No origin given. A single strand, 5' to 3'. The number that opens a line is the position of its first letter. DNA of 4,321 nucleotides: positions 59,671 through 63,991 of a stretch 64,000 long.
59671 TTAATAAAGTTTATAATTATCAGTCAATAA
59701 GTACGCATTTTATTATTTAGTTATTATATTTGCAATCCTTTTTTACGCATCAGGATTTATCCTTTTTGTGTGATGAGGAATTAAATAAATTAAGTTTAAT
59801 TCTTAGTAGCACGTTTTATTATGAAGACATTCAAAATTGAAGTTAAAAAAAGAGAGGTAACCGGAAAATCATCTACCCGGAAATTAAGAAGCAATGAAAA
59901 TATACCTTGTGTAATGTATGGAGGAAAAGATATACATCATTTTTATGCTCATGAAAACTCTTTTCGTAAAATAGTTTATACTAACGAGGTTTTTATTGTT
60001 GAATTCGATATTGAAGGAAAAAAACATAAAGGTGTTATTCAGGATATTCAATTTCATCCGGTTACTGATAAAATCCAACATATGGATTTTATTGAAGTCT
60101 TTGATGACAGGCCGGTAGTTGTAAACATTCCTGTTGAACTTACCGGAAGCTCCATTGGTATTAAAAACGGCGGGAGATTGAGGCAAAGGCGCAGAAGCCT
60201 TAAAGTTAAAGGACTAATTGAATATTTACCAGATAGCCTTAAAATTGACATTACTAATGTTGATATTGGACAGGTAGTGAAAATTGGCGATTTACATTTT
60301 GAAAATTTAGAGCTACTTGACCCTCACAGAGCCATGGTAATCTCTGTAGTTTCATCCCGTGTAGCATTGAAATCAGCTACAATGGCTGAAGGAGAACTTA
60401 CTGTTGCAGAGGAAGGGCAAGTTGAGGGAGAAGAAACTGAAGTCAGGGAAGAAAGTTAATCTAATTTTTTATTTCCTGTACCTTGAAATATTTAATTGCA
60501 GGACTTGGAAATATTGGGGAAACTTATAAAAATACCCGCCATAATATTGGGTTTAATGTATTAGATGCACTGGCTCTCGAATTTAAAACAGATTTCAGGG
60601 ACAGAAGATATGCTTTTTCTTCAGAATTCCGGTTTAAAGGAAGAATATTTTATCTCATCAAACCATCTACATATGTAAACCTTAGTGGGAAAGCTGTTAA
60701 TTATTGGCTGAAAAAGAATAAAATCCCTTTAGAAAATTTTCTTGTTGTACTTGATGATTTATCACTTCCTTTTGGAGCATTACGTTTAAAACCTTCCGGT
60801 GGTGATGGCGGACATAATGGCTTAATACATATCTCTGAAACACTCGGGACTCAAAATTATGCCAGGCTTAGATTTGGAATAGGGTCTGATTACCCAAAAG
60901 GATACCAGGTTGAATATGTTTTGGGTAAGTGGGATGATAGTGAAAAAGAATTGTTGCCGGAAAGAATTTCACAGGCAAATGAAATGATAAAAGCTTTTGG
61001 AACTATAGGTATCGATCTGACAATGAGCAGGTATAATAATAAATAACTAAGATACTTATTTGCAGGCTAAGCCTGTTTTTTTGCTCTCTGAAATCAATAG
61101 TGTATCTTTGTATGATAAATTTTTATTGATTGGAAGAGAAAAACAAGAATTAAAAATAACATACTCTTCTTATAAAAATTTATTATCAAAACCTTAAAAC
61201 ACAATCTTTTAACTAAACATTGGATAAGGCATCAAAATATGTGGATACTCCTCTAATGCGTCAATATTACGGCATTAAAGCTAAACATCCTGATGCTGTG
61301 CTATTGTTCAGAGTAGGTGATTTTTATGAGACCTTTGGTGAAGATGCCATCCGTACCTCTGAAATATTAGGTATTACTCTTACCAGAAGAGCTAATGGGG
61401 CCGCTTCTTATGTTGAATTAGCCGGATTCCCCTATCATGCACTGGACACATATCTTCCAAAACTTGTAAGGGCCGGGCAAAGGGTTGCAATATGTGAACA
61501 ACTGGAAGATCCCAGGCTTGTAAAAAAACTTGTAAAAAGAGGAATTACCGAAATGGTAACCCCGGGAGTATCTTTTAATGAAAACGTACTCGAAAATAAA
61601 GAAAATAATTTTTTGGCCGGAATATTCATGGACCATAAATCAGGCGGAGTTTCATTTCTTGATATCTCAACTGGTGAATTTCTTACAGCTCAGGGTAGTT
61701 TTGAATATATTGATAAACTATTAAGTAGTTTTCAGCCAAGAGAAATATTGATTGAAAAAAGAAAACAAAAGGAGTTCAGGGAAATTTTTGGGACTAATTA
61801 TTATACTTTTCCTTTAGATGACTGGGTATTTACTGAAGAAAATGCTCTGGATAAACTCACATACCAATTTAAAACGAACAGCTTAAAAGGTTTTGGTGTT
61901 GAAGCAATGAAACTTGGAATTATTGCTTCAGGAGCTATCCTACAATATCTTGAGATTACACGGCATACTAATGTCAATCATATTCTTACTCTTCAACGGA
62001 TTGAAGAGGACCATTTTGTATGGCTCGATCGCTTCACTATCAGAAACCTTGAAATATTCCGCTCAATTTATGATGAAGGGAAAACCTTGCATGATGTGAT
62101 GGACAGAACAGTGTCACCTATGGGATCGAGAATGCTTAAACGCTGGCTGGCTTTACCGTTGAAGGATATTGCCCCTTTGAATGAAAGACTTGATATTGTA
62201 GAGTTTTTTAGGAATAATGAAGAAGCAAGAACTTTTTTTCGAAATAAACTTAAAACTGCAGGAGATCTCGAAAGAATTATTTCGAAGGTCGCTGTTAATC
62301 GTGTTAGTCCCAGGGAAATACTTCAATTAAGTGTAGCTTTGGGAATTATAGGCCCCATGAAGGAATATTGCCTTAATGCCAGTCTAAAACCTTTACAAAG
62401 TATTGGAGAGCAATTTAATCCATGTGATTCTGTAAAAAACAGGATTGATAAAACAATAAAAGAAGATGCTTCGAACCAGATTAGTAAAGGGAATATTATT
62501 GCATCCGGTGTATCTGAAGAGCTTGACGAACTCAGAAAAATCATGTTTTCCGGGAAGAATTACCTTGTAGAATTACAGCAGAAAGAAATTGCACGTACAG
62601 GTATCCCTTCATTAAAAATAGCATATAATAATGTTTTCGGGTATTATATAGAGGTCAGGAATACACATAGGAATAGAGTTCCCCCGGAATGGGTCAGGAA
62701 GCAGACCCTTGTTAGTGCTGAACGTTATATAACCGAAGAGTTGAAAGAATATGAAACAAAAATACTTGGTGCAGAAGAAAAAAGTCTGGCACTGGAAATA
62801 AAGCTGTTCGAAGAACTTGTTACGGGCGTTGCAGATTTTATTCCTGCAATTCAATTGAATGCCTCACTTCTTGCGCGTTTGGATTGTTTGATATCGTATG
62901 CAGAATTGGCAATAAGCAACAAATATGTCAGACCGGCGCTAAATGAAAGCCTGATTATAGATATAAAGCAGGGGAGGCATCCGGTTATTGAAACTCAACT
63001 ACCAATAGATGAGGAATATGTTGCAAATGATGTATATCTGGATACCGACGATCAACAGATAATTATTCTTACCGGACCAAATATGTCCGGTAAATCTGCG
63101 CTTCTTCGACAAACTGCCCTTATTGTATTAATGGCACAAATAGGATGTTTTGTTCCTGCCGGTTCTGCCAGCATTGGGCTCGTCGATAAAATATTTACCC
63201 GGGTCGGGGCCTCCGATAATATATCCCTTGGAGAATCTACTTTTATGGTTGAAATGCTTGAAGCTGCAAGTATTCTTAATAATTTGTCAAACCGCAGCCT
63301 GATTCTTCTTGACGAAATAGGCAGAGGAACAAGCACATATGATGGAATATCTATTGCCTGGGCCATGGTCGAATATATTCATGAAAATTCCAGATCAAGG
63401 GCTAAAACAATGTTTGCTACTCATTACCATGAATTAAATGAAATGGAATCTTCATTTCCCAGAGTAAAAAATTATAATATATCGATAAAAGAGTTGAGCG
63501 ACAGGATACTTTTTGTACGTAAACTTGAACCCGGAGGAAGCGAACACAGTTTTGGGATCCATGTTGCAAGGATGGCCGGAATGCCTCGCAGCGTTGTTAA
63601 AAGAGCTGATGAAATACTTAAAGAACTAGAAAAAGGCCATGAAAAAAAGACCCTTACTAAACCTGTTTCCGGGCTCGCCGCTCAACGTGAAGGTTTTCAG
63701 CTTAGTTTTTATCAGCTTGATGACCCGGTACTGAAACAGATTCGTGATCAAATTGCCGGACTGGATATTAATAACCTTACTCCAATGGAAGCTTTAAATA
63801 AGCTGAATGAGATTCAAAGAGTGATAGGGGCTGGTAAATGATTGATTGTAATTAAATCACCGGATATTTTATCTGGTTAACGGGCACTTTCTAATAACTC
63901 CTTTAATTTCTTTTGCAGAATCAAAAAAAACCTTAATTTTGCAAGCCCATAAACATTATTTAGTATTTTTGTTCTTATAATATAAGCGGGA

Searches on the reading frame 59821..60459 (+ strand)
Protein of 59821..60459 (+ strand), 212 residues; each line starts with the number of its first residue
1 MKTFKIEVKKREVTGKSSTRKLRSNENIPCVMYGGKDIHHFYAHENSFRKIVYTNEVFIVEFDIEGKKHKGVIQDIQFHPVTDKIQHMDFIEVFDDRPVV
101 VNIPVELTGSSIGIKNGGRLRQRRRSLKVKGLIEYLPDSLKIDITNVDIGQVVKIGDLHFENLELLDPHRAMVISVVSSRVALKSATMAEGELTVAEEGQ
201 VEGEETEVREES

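Call 69: search_protein_families(library=pfam, proteins=[window:59821-60459:+], max_evalue=0.001)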
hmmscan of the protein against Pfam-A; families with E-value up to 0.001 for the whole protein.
window:59821-60459:+ (212 aa): 2 families
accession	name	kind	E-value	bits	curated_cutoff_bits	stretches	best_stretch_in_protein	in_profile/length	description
PF01386.24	Ribosomal_L25p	-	5.2e-23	81.8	23.6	1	6-90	1-82/82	Ribosomal L25p family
PF14693.11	Ribosomal_TL5_C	-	2.8e-20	72.9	27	1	99-179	2-83/84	Ribosomal protein TL5, C-terminal domain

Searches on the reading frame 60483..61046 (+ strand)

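Call 69: search_protein_families(library=pfam, proteins=[window:60483-61046:+], max_evalue=0.001)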
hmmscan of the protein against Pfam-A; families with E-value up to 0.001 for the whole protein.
window:60483-61046:+ (187 aa): 1 family
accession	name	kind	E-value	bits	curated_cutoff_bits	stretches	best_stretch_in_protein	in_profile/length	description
PF01195.25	Pept_tRNA_hydro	-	2.1e-57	194.4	27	1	4-185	1-183/183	Peptidyl-tRNA hydrolase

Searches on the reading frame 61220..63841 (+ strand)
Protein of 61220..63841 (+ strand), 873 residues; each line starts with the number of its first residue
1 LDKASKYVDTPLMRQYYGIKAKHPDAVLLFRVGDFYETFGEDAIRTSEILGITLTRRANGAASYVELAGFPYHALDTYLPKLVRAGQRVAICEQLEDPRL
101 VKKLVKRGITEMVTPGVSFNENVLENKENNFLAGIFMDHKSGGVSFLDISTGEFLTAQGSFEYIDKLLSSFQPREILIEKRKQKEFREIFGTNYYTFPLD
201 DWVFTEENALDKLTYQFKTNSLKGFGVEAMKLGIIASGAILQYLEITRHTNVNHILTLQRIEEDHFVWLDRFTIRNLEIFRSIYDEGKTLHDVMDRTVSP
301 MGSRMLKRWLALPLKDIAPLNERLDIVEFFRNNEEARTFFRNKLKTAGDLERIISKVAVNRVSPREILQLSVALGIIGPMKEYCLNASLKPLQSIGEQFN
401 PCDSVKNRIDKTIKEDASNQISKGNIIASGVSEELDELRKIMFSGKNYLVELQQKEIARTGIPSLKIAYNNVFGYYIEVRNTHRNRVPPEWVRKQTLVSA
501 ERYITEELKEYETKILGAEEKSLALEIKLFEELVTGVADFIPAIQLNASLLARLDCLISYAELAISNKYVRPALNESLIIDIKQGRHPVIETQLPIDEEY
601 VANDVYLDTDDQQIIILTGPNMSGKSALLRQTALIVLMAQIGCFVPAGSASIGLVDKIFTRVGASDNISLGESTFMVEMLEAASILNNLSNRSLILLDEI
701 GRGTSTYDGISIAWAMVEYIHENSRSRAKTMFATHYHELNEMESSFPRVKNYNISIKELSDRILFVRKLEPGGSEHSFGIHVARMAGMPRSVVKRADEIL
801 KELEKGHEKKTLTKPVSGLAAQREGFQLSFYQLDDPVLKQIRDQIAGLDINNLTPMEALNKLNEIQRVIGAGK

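Call 69: search_protein_families(library=pfam, proteins=[window:61220-63841:+], max_evalue=0.001)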
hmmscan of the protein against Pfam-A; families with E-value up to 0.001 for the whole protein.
window:61220-63841:+ (873 aa): 5 families
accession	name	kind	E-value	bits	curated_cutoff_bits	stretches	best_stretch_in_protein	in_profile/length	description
PF00488.27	MutS_V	-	4.2e-82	275.1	30.2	1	615-804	1-188/188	MutS domain V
PF05192.23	MutS_III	-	1.7e-42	146.4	34.1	1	273-561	2-194/194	MutS domain III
PF01624.25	MutS_I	-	4.2e-38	130.5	20.6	1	10-119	1-110/113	MutS domain I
PF05190.23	MutS_IV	-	3.7e-26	91.7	22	1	430-521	1-92/92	MutS family domain IV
PF05188.22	MutS_II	-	1.7e-20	74.2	25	1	130-255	1-132/133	MutS domain II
